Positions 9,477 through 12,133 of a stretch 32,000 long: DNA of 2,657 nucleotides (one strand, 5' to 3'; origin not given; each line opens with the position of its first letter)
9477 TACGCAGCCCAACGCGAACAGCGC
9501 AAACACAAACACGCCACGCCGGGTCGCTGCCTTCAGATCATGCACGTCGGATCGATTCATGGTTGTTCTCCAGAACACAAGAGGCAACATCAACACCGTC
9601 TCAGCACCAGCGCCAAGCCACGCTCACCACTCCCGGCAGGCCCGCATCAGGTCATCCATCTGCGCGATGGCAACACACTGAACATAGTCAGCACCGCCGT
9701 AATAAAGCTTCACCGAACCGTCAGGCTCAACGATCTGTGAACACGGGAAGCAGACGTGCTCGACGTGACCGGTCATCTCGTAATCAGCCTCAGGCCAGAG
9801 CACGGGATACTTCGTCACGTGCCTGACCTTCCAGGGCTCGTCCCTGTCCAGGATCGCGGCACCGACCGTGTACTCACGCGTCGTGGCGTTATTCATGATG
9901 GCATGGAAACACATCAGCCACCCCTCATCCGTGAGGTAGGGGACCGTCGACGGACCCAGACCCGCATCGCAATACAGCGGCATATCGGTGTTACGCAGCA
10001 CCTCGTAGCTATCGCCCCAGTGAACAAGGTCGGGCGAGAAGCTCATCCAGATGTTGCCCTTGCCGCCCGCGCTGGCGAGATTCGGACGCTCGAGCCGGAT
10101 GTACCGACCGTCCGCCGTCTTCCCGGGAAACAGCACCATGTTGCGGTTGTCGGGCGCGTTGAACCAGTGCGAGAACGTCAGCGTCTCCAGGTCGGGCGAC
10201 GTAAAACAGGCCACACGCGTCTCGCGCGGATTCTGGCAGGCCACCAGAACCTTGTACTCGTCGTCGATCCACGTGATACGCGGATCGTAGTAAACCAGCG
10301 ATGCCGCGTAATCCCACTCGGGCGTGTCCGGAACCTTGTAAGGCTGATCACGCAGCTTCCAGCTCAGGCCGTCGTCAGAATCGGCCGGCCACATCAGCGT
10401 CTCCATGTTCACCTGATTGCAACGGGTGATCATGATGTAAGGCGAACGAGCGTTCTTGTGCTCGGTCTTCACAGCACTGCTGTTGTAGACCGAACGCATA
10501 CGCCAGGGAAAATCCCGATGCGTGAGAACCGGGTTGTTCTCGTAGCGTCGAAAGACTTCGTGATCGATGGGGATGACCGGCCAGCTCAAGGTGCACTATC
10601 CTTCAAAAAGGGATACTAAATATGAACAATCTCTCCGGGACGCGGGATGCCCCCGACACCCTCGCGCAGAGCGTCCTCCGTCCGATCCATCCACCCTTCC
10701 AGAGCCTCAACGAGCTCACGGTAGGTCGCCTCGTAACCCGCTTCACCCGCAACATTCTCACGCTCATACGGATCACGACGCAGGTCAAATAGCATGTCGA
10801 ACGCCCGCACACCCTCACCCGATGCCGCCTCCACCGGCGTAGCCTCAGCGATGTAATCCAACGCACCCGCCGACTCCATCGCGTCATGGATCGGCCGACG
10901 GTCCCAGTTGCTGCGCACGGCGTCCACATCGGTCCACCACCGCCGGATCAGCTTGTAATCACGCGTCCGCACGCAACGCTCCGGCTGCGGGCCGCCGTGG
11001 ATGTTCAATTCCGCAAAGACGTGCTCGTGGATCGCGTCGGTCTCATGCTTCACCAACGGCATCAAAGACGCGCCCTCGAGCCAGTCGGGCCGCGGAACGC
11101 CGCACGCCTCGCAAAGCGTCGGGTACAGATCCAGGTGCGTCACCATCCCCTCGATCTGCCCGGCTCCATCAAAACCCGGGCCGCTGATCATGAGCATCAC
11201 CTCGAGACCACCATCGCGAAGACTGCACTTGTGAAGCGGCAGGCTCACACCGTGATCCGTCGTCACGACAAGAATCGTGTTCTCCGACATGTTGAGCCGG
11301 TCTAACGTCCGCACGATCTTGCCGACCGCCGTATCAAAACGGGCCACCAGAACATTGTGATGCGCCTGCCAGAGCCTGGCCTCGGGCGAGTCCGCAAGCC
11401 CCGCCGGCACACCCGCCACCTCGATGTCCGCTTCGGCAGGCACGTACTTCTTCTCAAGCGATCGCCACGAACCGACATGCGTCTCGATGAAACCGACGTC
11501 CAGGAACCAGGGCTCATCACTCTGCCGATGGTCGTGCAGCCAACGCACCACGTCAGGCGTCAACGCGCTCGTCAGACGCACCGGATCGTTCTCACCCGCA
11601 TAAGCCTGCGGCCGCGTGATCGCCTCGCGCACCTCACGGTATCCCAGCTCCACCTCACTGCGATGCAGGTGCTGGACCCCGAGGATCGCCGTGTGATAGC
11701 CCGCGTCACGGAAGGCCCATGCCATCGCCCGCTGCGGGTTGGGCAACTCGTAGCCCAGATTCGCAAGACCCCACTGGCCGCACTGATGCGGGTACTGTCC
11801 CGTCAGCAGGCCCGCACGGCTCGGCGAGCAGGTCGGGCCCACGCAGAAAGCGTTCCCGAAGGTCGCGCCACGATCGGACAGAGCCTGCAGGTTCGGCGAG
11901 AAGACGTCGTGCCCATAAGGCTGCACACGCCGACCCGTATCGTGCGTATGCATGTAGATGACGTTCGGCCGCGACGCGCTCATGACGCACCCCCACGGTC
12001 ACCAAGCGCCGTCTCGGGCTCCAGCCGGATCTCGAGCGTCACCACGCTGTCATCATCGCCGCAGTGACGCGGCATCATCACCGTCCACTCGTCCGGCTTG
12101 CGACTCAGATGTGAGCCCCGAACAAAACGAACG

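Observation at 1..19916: A 20-kb single-strand, SusC/D-free glycan utilisation operon with surface depolymerases, an ABC importer and an all-cytoplasmic processing set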

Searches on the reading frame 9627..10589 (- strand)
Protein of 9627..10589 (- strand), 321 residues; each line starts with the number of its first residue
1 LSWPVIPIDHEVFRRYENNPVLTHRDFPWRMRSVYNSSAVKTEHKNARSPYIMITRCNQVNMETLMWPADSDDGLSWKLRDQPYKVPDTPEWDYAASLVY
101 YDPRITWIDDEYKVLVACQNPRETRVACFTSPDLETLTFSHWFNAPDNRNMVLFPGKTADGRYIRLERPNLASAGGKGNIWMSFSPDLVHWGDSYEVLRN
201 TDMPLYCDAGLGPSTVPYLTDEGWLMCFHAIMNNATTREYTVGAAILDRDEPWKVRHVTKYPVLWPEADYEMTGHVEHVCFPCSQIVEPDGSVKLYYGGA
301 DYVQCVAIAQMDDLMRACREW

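Call 6: search_protein_families(library=pfam, proteins=[window:9627-10589:-], max_evalue=0.01)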
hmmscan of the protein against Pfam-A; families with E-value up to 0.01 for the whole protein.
window:9627-10589:- (321 aa): 2 families
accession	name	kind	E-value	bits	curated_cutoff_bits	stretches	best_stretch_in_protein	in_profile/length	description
PF04041.19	Glyco_hydro_130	-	8.4e-38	130.5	26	1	26-320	27-320/320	beta-1,4-mannooligosaccharide phosphorylase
PF00251.26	Glyco_hydro_32N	-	0.0014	18.7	22.1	1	16-148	51-180/307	Glycosyl hydrolases family 32 N-terminal domain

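Call 10: search_protein_families(library=ncbifam, proteins=[window:9627-10589:-], max_evalue=0.01)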
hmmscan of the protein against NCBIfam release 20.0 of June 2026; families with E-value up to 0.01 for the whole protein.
window:9627-10589:- (321 aa): 3 families
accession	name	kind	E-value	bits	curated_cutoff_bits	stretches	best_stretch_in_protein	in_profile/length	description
NF050092.1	BtaManbiosPhlase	equivalog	1.3e-42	146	550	1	69-316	112-348/351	BtaManbiosPhlase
NF052550.1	BManbPhaseBMBP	equivalog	1.7e-35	122.8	450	1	14-314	5-294/296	beta-1,2-mannobiose phosphorylase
NF058598.1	BetMansidBT3780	equivalog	2.8e-08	33.3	550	1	236-310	289-363/366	beta-1,2-mannosidase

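Call 16: search_solved_structures(query=window:9627-10589:-, max_evalue=0.001)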
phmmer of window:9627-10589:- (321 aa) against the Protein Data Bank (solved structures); distinct sequences matched with E-value up to 0.001: 14.
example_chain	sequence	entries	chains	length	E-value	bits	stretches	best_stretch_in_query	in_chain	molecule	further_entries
1vkd_A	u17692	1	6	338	3.1e-42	148.2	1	15-315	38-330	conserved hypothetical protein TM1225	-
4udg_A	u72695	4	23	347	9.8e-39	136.6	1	12-315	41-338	UHGB_MP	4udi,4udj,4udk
4udk_E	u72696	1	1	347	9.8e-39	136.6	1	12-315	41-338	UHGB_MP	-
5ayd_A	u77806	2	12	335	2.6e-38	135.3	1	3-315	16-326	Beta-1,4-mannooligosaccharide phosphorylase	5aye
5b0p_A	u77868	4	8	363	2e-32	115.9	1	69-304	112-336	Lin0857 protein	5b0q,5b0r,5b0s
9fj8_A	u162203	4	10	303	5.6e-25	91.4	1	15-314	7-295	1,2-beta-oligomannan phosphorylase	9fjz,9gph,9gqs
9eqq_A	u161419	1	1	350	8.8e-25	90.7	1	133-315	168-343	Uhgb_MS mannoside synthase from an unknown human gut bacterium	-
9erg_A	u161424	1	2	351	8.9e-25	90.7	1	133-315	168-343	Uhgb_MS mannoside synthase from an unknown human gut bacterium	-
9erh_A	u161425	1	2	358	9.5e-25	90.6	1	133-315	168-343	Uhgb_MS mannoside synthase from an unknown human gut bacterium in complex with 1,2-beta-ma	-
7fip_A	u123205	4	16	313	2.2e-24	89.4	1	15-310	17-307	Beta-1,2-mannobiose phosphorylase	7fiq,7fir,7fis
5ay9_A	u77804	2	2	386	4.5e-17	65.4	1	17-315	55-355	4-O-beta-D-mannosyl-D-glucose phosphorylase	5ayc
3was_A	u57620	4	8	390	2.4e-12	49.8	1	3-318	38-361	4-O-beta-D-mannosyl-D-glucose phosphorylase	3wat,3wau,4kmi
4onz_A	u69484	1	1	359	5e-07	32.3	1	68-315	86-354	putative glycoside hydrolase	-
3r67_A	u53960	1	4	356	0.00027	23.4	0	69-308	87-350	putative Glycosidase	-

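Call 69: search_solved_structures(query=window:9627-10589:-, max_evalue=1e-30, show_alignments=3)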
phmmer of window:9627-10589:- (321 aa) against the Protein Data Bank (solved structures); distinct sequences matched with E-value up to 1e-30: 5.
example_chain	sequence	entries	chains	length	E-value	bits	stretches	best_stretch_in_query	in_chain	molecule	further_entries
1vkd_A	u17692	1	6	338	3.1e-42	148.2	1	15-315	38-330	conserved hypothetical protein TM1225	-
4udg_A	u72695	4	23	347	9.8e-39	136.6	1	12-315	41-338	UHGB_MP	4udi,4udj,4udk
4udk_E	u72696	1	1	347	9.8e-39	136.6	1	12-315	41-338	UHGB_MP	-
5ayd_A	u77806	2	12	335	2.6e-38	135.3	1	3-315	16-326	Beta-1,4-mannooligosaccharide phosphorylase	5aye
5b0p_A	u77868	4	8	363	2e-32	115.9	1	69-304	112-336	Lin0857 protein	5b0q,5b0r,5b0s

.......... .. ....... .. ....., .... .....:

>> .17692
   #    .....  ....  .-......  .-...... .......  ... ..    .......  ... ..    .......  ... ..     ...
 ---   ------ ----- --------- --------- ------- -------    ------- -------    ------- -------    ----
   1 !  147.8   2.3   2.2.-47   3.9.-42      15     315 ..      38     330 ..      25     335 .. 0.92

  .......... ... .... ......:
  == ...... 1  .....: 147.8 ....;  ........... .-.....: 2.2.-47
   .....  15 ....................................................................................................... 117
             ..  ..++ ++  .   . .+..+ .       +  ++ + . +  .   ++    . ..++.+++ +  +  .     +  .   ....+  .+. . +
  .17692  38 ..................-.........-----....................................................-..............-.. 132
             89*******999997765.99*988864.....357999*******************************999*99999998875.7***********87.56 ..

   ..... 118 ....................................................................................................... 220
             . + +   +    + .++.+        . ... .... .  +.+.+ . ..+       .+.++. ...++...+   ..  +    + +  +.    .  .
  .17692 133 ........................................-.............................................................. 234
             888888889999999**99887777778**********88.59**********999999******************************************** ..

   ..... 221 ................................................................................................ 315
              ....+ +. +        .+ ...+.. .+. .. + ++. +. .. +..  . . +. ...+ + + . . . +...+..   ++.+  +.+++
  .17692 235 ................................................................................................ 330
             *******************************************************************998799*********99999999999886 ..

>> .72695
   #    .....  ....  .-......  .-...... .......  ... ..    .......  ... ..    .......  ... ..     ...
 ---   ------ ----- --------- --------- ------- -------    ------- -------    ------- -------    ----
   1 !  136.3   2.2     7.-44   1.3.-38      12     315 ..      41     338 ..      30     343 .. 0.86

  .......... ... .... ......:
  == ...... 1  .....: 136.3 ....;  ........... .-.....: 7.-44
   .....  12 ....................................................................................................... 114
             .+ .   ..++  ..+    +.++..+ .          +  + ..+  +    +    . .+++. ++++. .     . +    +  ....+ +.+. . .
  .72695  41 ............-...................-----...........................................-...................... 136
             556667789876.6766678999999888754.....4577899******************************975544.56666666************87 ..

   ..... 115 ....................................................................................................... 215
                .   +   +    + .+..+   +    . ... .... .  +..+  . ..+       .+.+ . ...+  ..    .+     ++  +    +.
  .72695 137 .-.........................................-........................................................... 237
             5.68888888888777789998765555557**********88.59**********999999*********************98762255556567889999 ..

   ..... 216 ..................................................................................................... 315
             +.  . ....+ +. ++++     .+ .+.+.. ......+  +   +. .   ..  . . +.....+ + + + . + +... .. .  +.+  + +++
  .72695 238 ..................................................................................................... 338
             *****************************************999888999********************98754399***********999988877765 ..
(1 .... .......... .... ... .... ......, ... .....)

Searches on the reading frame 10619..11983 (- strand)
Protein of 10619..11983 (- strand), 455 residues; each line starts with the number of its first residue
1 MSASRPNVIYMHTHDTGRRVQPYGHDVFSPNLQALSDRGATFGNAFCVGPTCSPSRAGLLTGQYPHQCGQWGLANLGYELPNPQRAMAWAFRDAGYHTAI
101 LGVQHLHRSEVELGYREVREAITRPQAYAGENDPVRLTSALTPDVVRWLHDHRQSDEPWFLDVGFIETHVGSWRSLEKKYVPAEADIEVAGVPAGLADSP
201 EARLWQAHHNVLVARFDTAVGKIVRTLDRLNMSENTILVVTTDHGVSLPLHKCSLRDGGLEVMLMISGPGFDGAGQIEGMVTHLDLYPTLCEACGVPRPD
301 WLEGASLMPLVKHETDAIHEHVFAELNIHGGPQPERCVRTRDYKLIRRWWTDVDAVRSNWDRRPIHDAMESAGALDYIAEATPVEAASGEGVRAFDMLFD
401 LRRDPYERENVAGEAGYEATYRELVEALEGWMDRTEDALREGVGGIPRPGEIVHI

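Call 6: search_protein_families(library=pfam, proteins=[window:10619-11983:-], max_evalue=0.01)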
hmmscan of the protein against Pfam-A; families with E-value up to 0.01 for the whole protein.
window:10619-11983:- (455 aa): 3 families
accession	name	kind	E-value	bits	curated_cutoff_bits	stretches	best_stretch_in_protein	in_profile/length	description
PF00884.28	Sulfatase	-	1.6e-29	103.6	25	1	6-295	1-300/301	Sulfatase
PF16347.10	SGSH_C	-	2.9e-13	50.7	29.3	1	261-354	17-114/154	N-sulphoglucosamine sulphohydrolase, C-terminal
PF01663.27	Phosphodiest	-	9.6e-07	29.1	23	1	201-246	183-221/342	Type I phosphodiesterase / nucleotide pyrophosphatase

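Call 10: search_protein_families(library=ncbifam, proteins=[window:10619-11983:-], max_evalue=0.01)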
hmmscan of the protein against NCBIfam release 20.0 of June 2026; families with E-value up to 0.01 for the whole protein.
window:10619-11983:- (455 aa): 5 families
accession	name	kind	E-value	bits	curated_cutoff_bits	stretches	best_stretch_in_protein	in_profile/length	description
NF010322.0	PRK13759.1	equivalog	2e-35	122.3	481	2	3-118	4-119/486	arylsulfatase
TIGR03417.1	chol_sulfatase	equivalog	1.4e-32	113.2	433.45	2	213-347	259-398/500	choline-sulfatase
NF045661.1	HdlasePehA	equivalog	2.3e-23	82.6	900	2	200-323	275-405/506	phosphoric/sulfuric ester hydrolase PehA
NF052527.1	Mn_arylsulf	exception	1.2e-19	70.6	850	2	27-118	26-115/479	manganese-dependent arylsulfatase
NF038282.1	LapC_YejM_PbgA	exception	0.0037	15.6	825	1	206-291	411-497/584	LPS biosynthesis-modulating metalloenzyme YejM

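Call 14: search_solved_structures(query=window:10619-11983:-, max_evalue=0.001)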
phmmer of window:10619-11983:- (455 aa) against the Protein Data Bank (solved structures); distinct sequences matched with E-value up to 0.001: 78 (the best 60 are shown).
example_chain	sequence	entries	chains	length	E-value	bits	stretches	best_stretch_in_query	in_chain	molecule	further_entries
9bbd_A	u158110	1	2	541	1.4e-28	103.3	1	7-437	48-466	S1_8B sulfatase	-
9bb9_A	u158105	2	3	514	1.1e-27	100.4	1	3-437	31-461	S1_8A sulfatase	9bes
9bef_A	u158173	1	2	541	3.5e-27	98.7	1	7-437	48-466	S1_8B sulfatase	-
7p24_AAA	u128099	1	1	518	7.2e-27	97.7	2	4-163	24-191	Mucin-desulfating sulfatase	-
9bes_B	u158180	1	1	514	3.5e-26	95.4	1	3-437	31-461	S1_8A Sulfatase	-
5g2v_A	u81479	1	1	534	9.3e-23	84.1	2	4-107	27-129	N-ACETYLGLUCOSAMINE-6-SULFATASE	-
7stt_A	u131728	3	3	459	1.5e-22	83.5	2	3-107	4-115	N-acetylgalactosamine-6-sulfatase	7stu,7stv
7oz8_AAA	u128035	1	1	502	3.3e-21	79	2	4-116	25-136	Choline-sulfatase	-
6bia_A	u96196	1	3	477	1.8e-20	76.6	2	2-106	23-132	Sulfatase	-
9fvt_A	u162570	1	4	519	3.5e-20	75.6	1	212-347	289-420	Sulfatase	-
6fny_A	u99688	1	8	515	3.8e-20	75.5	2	3-116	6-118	Choline-sulfatase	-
4mhx_A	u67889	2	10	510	1.6e-19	73.5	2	7-111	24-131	N-sulphoglucosamine sulphohydrolase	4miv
7lha_A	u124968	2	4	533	1.7e-19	73.4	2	7-118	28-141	Exo-L-galactose-6-sulfatase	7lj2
7pth_A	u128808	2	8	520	1.8e-19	73.3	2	213-313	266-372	Choline sulfatase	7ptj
9s03_A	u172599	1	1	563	1.9e-19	73.2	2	4-108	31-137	Putative sulfatase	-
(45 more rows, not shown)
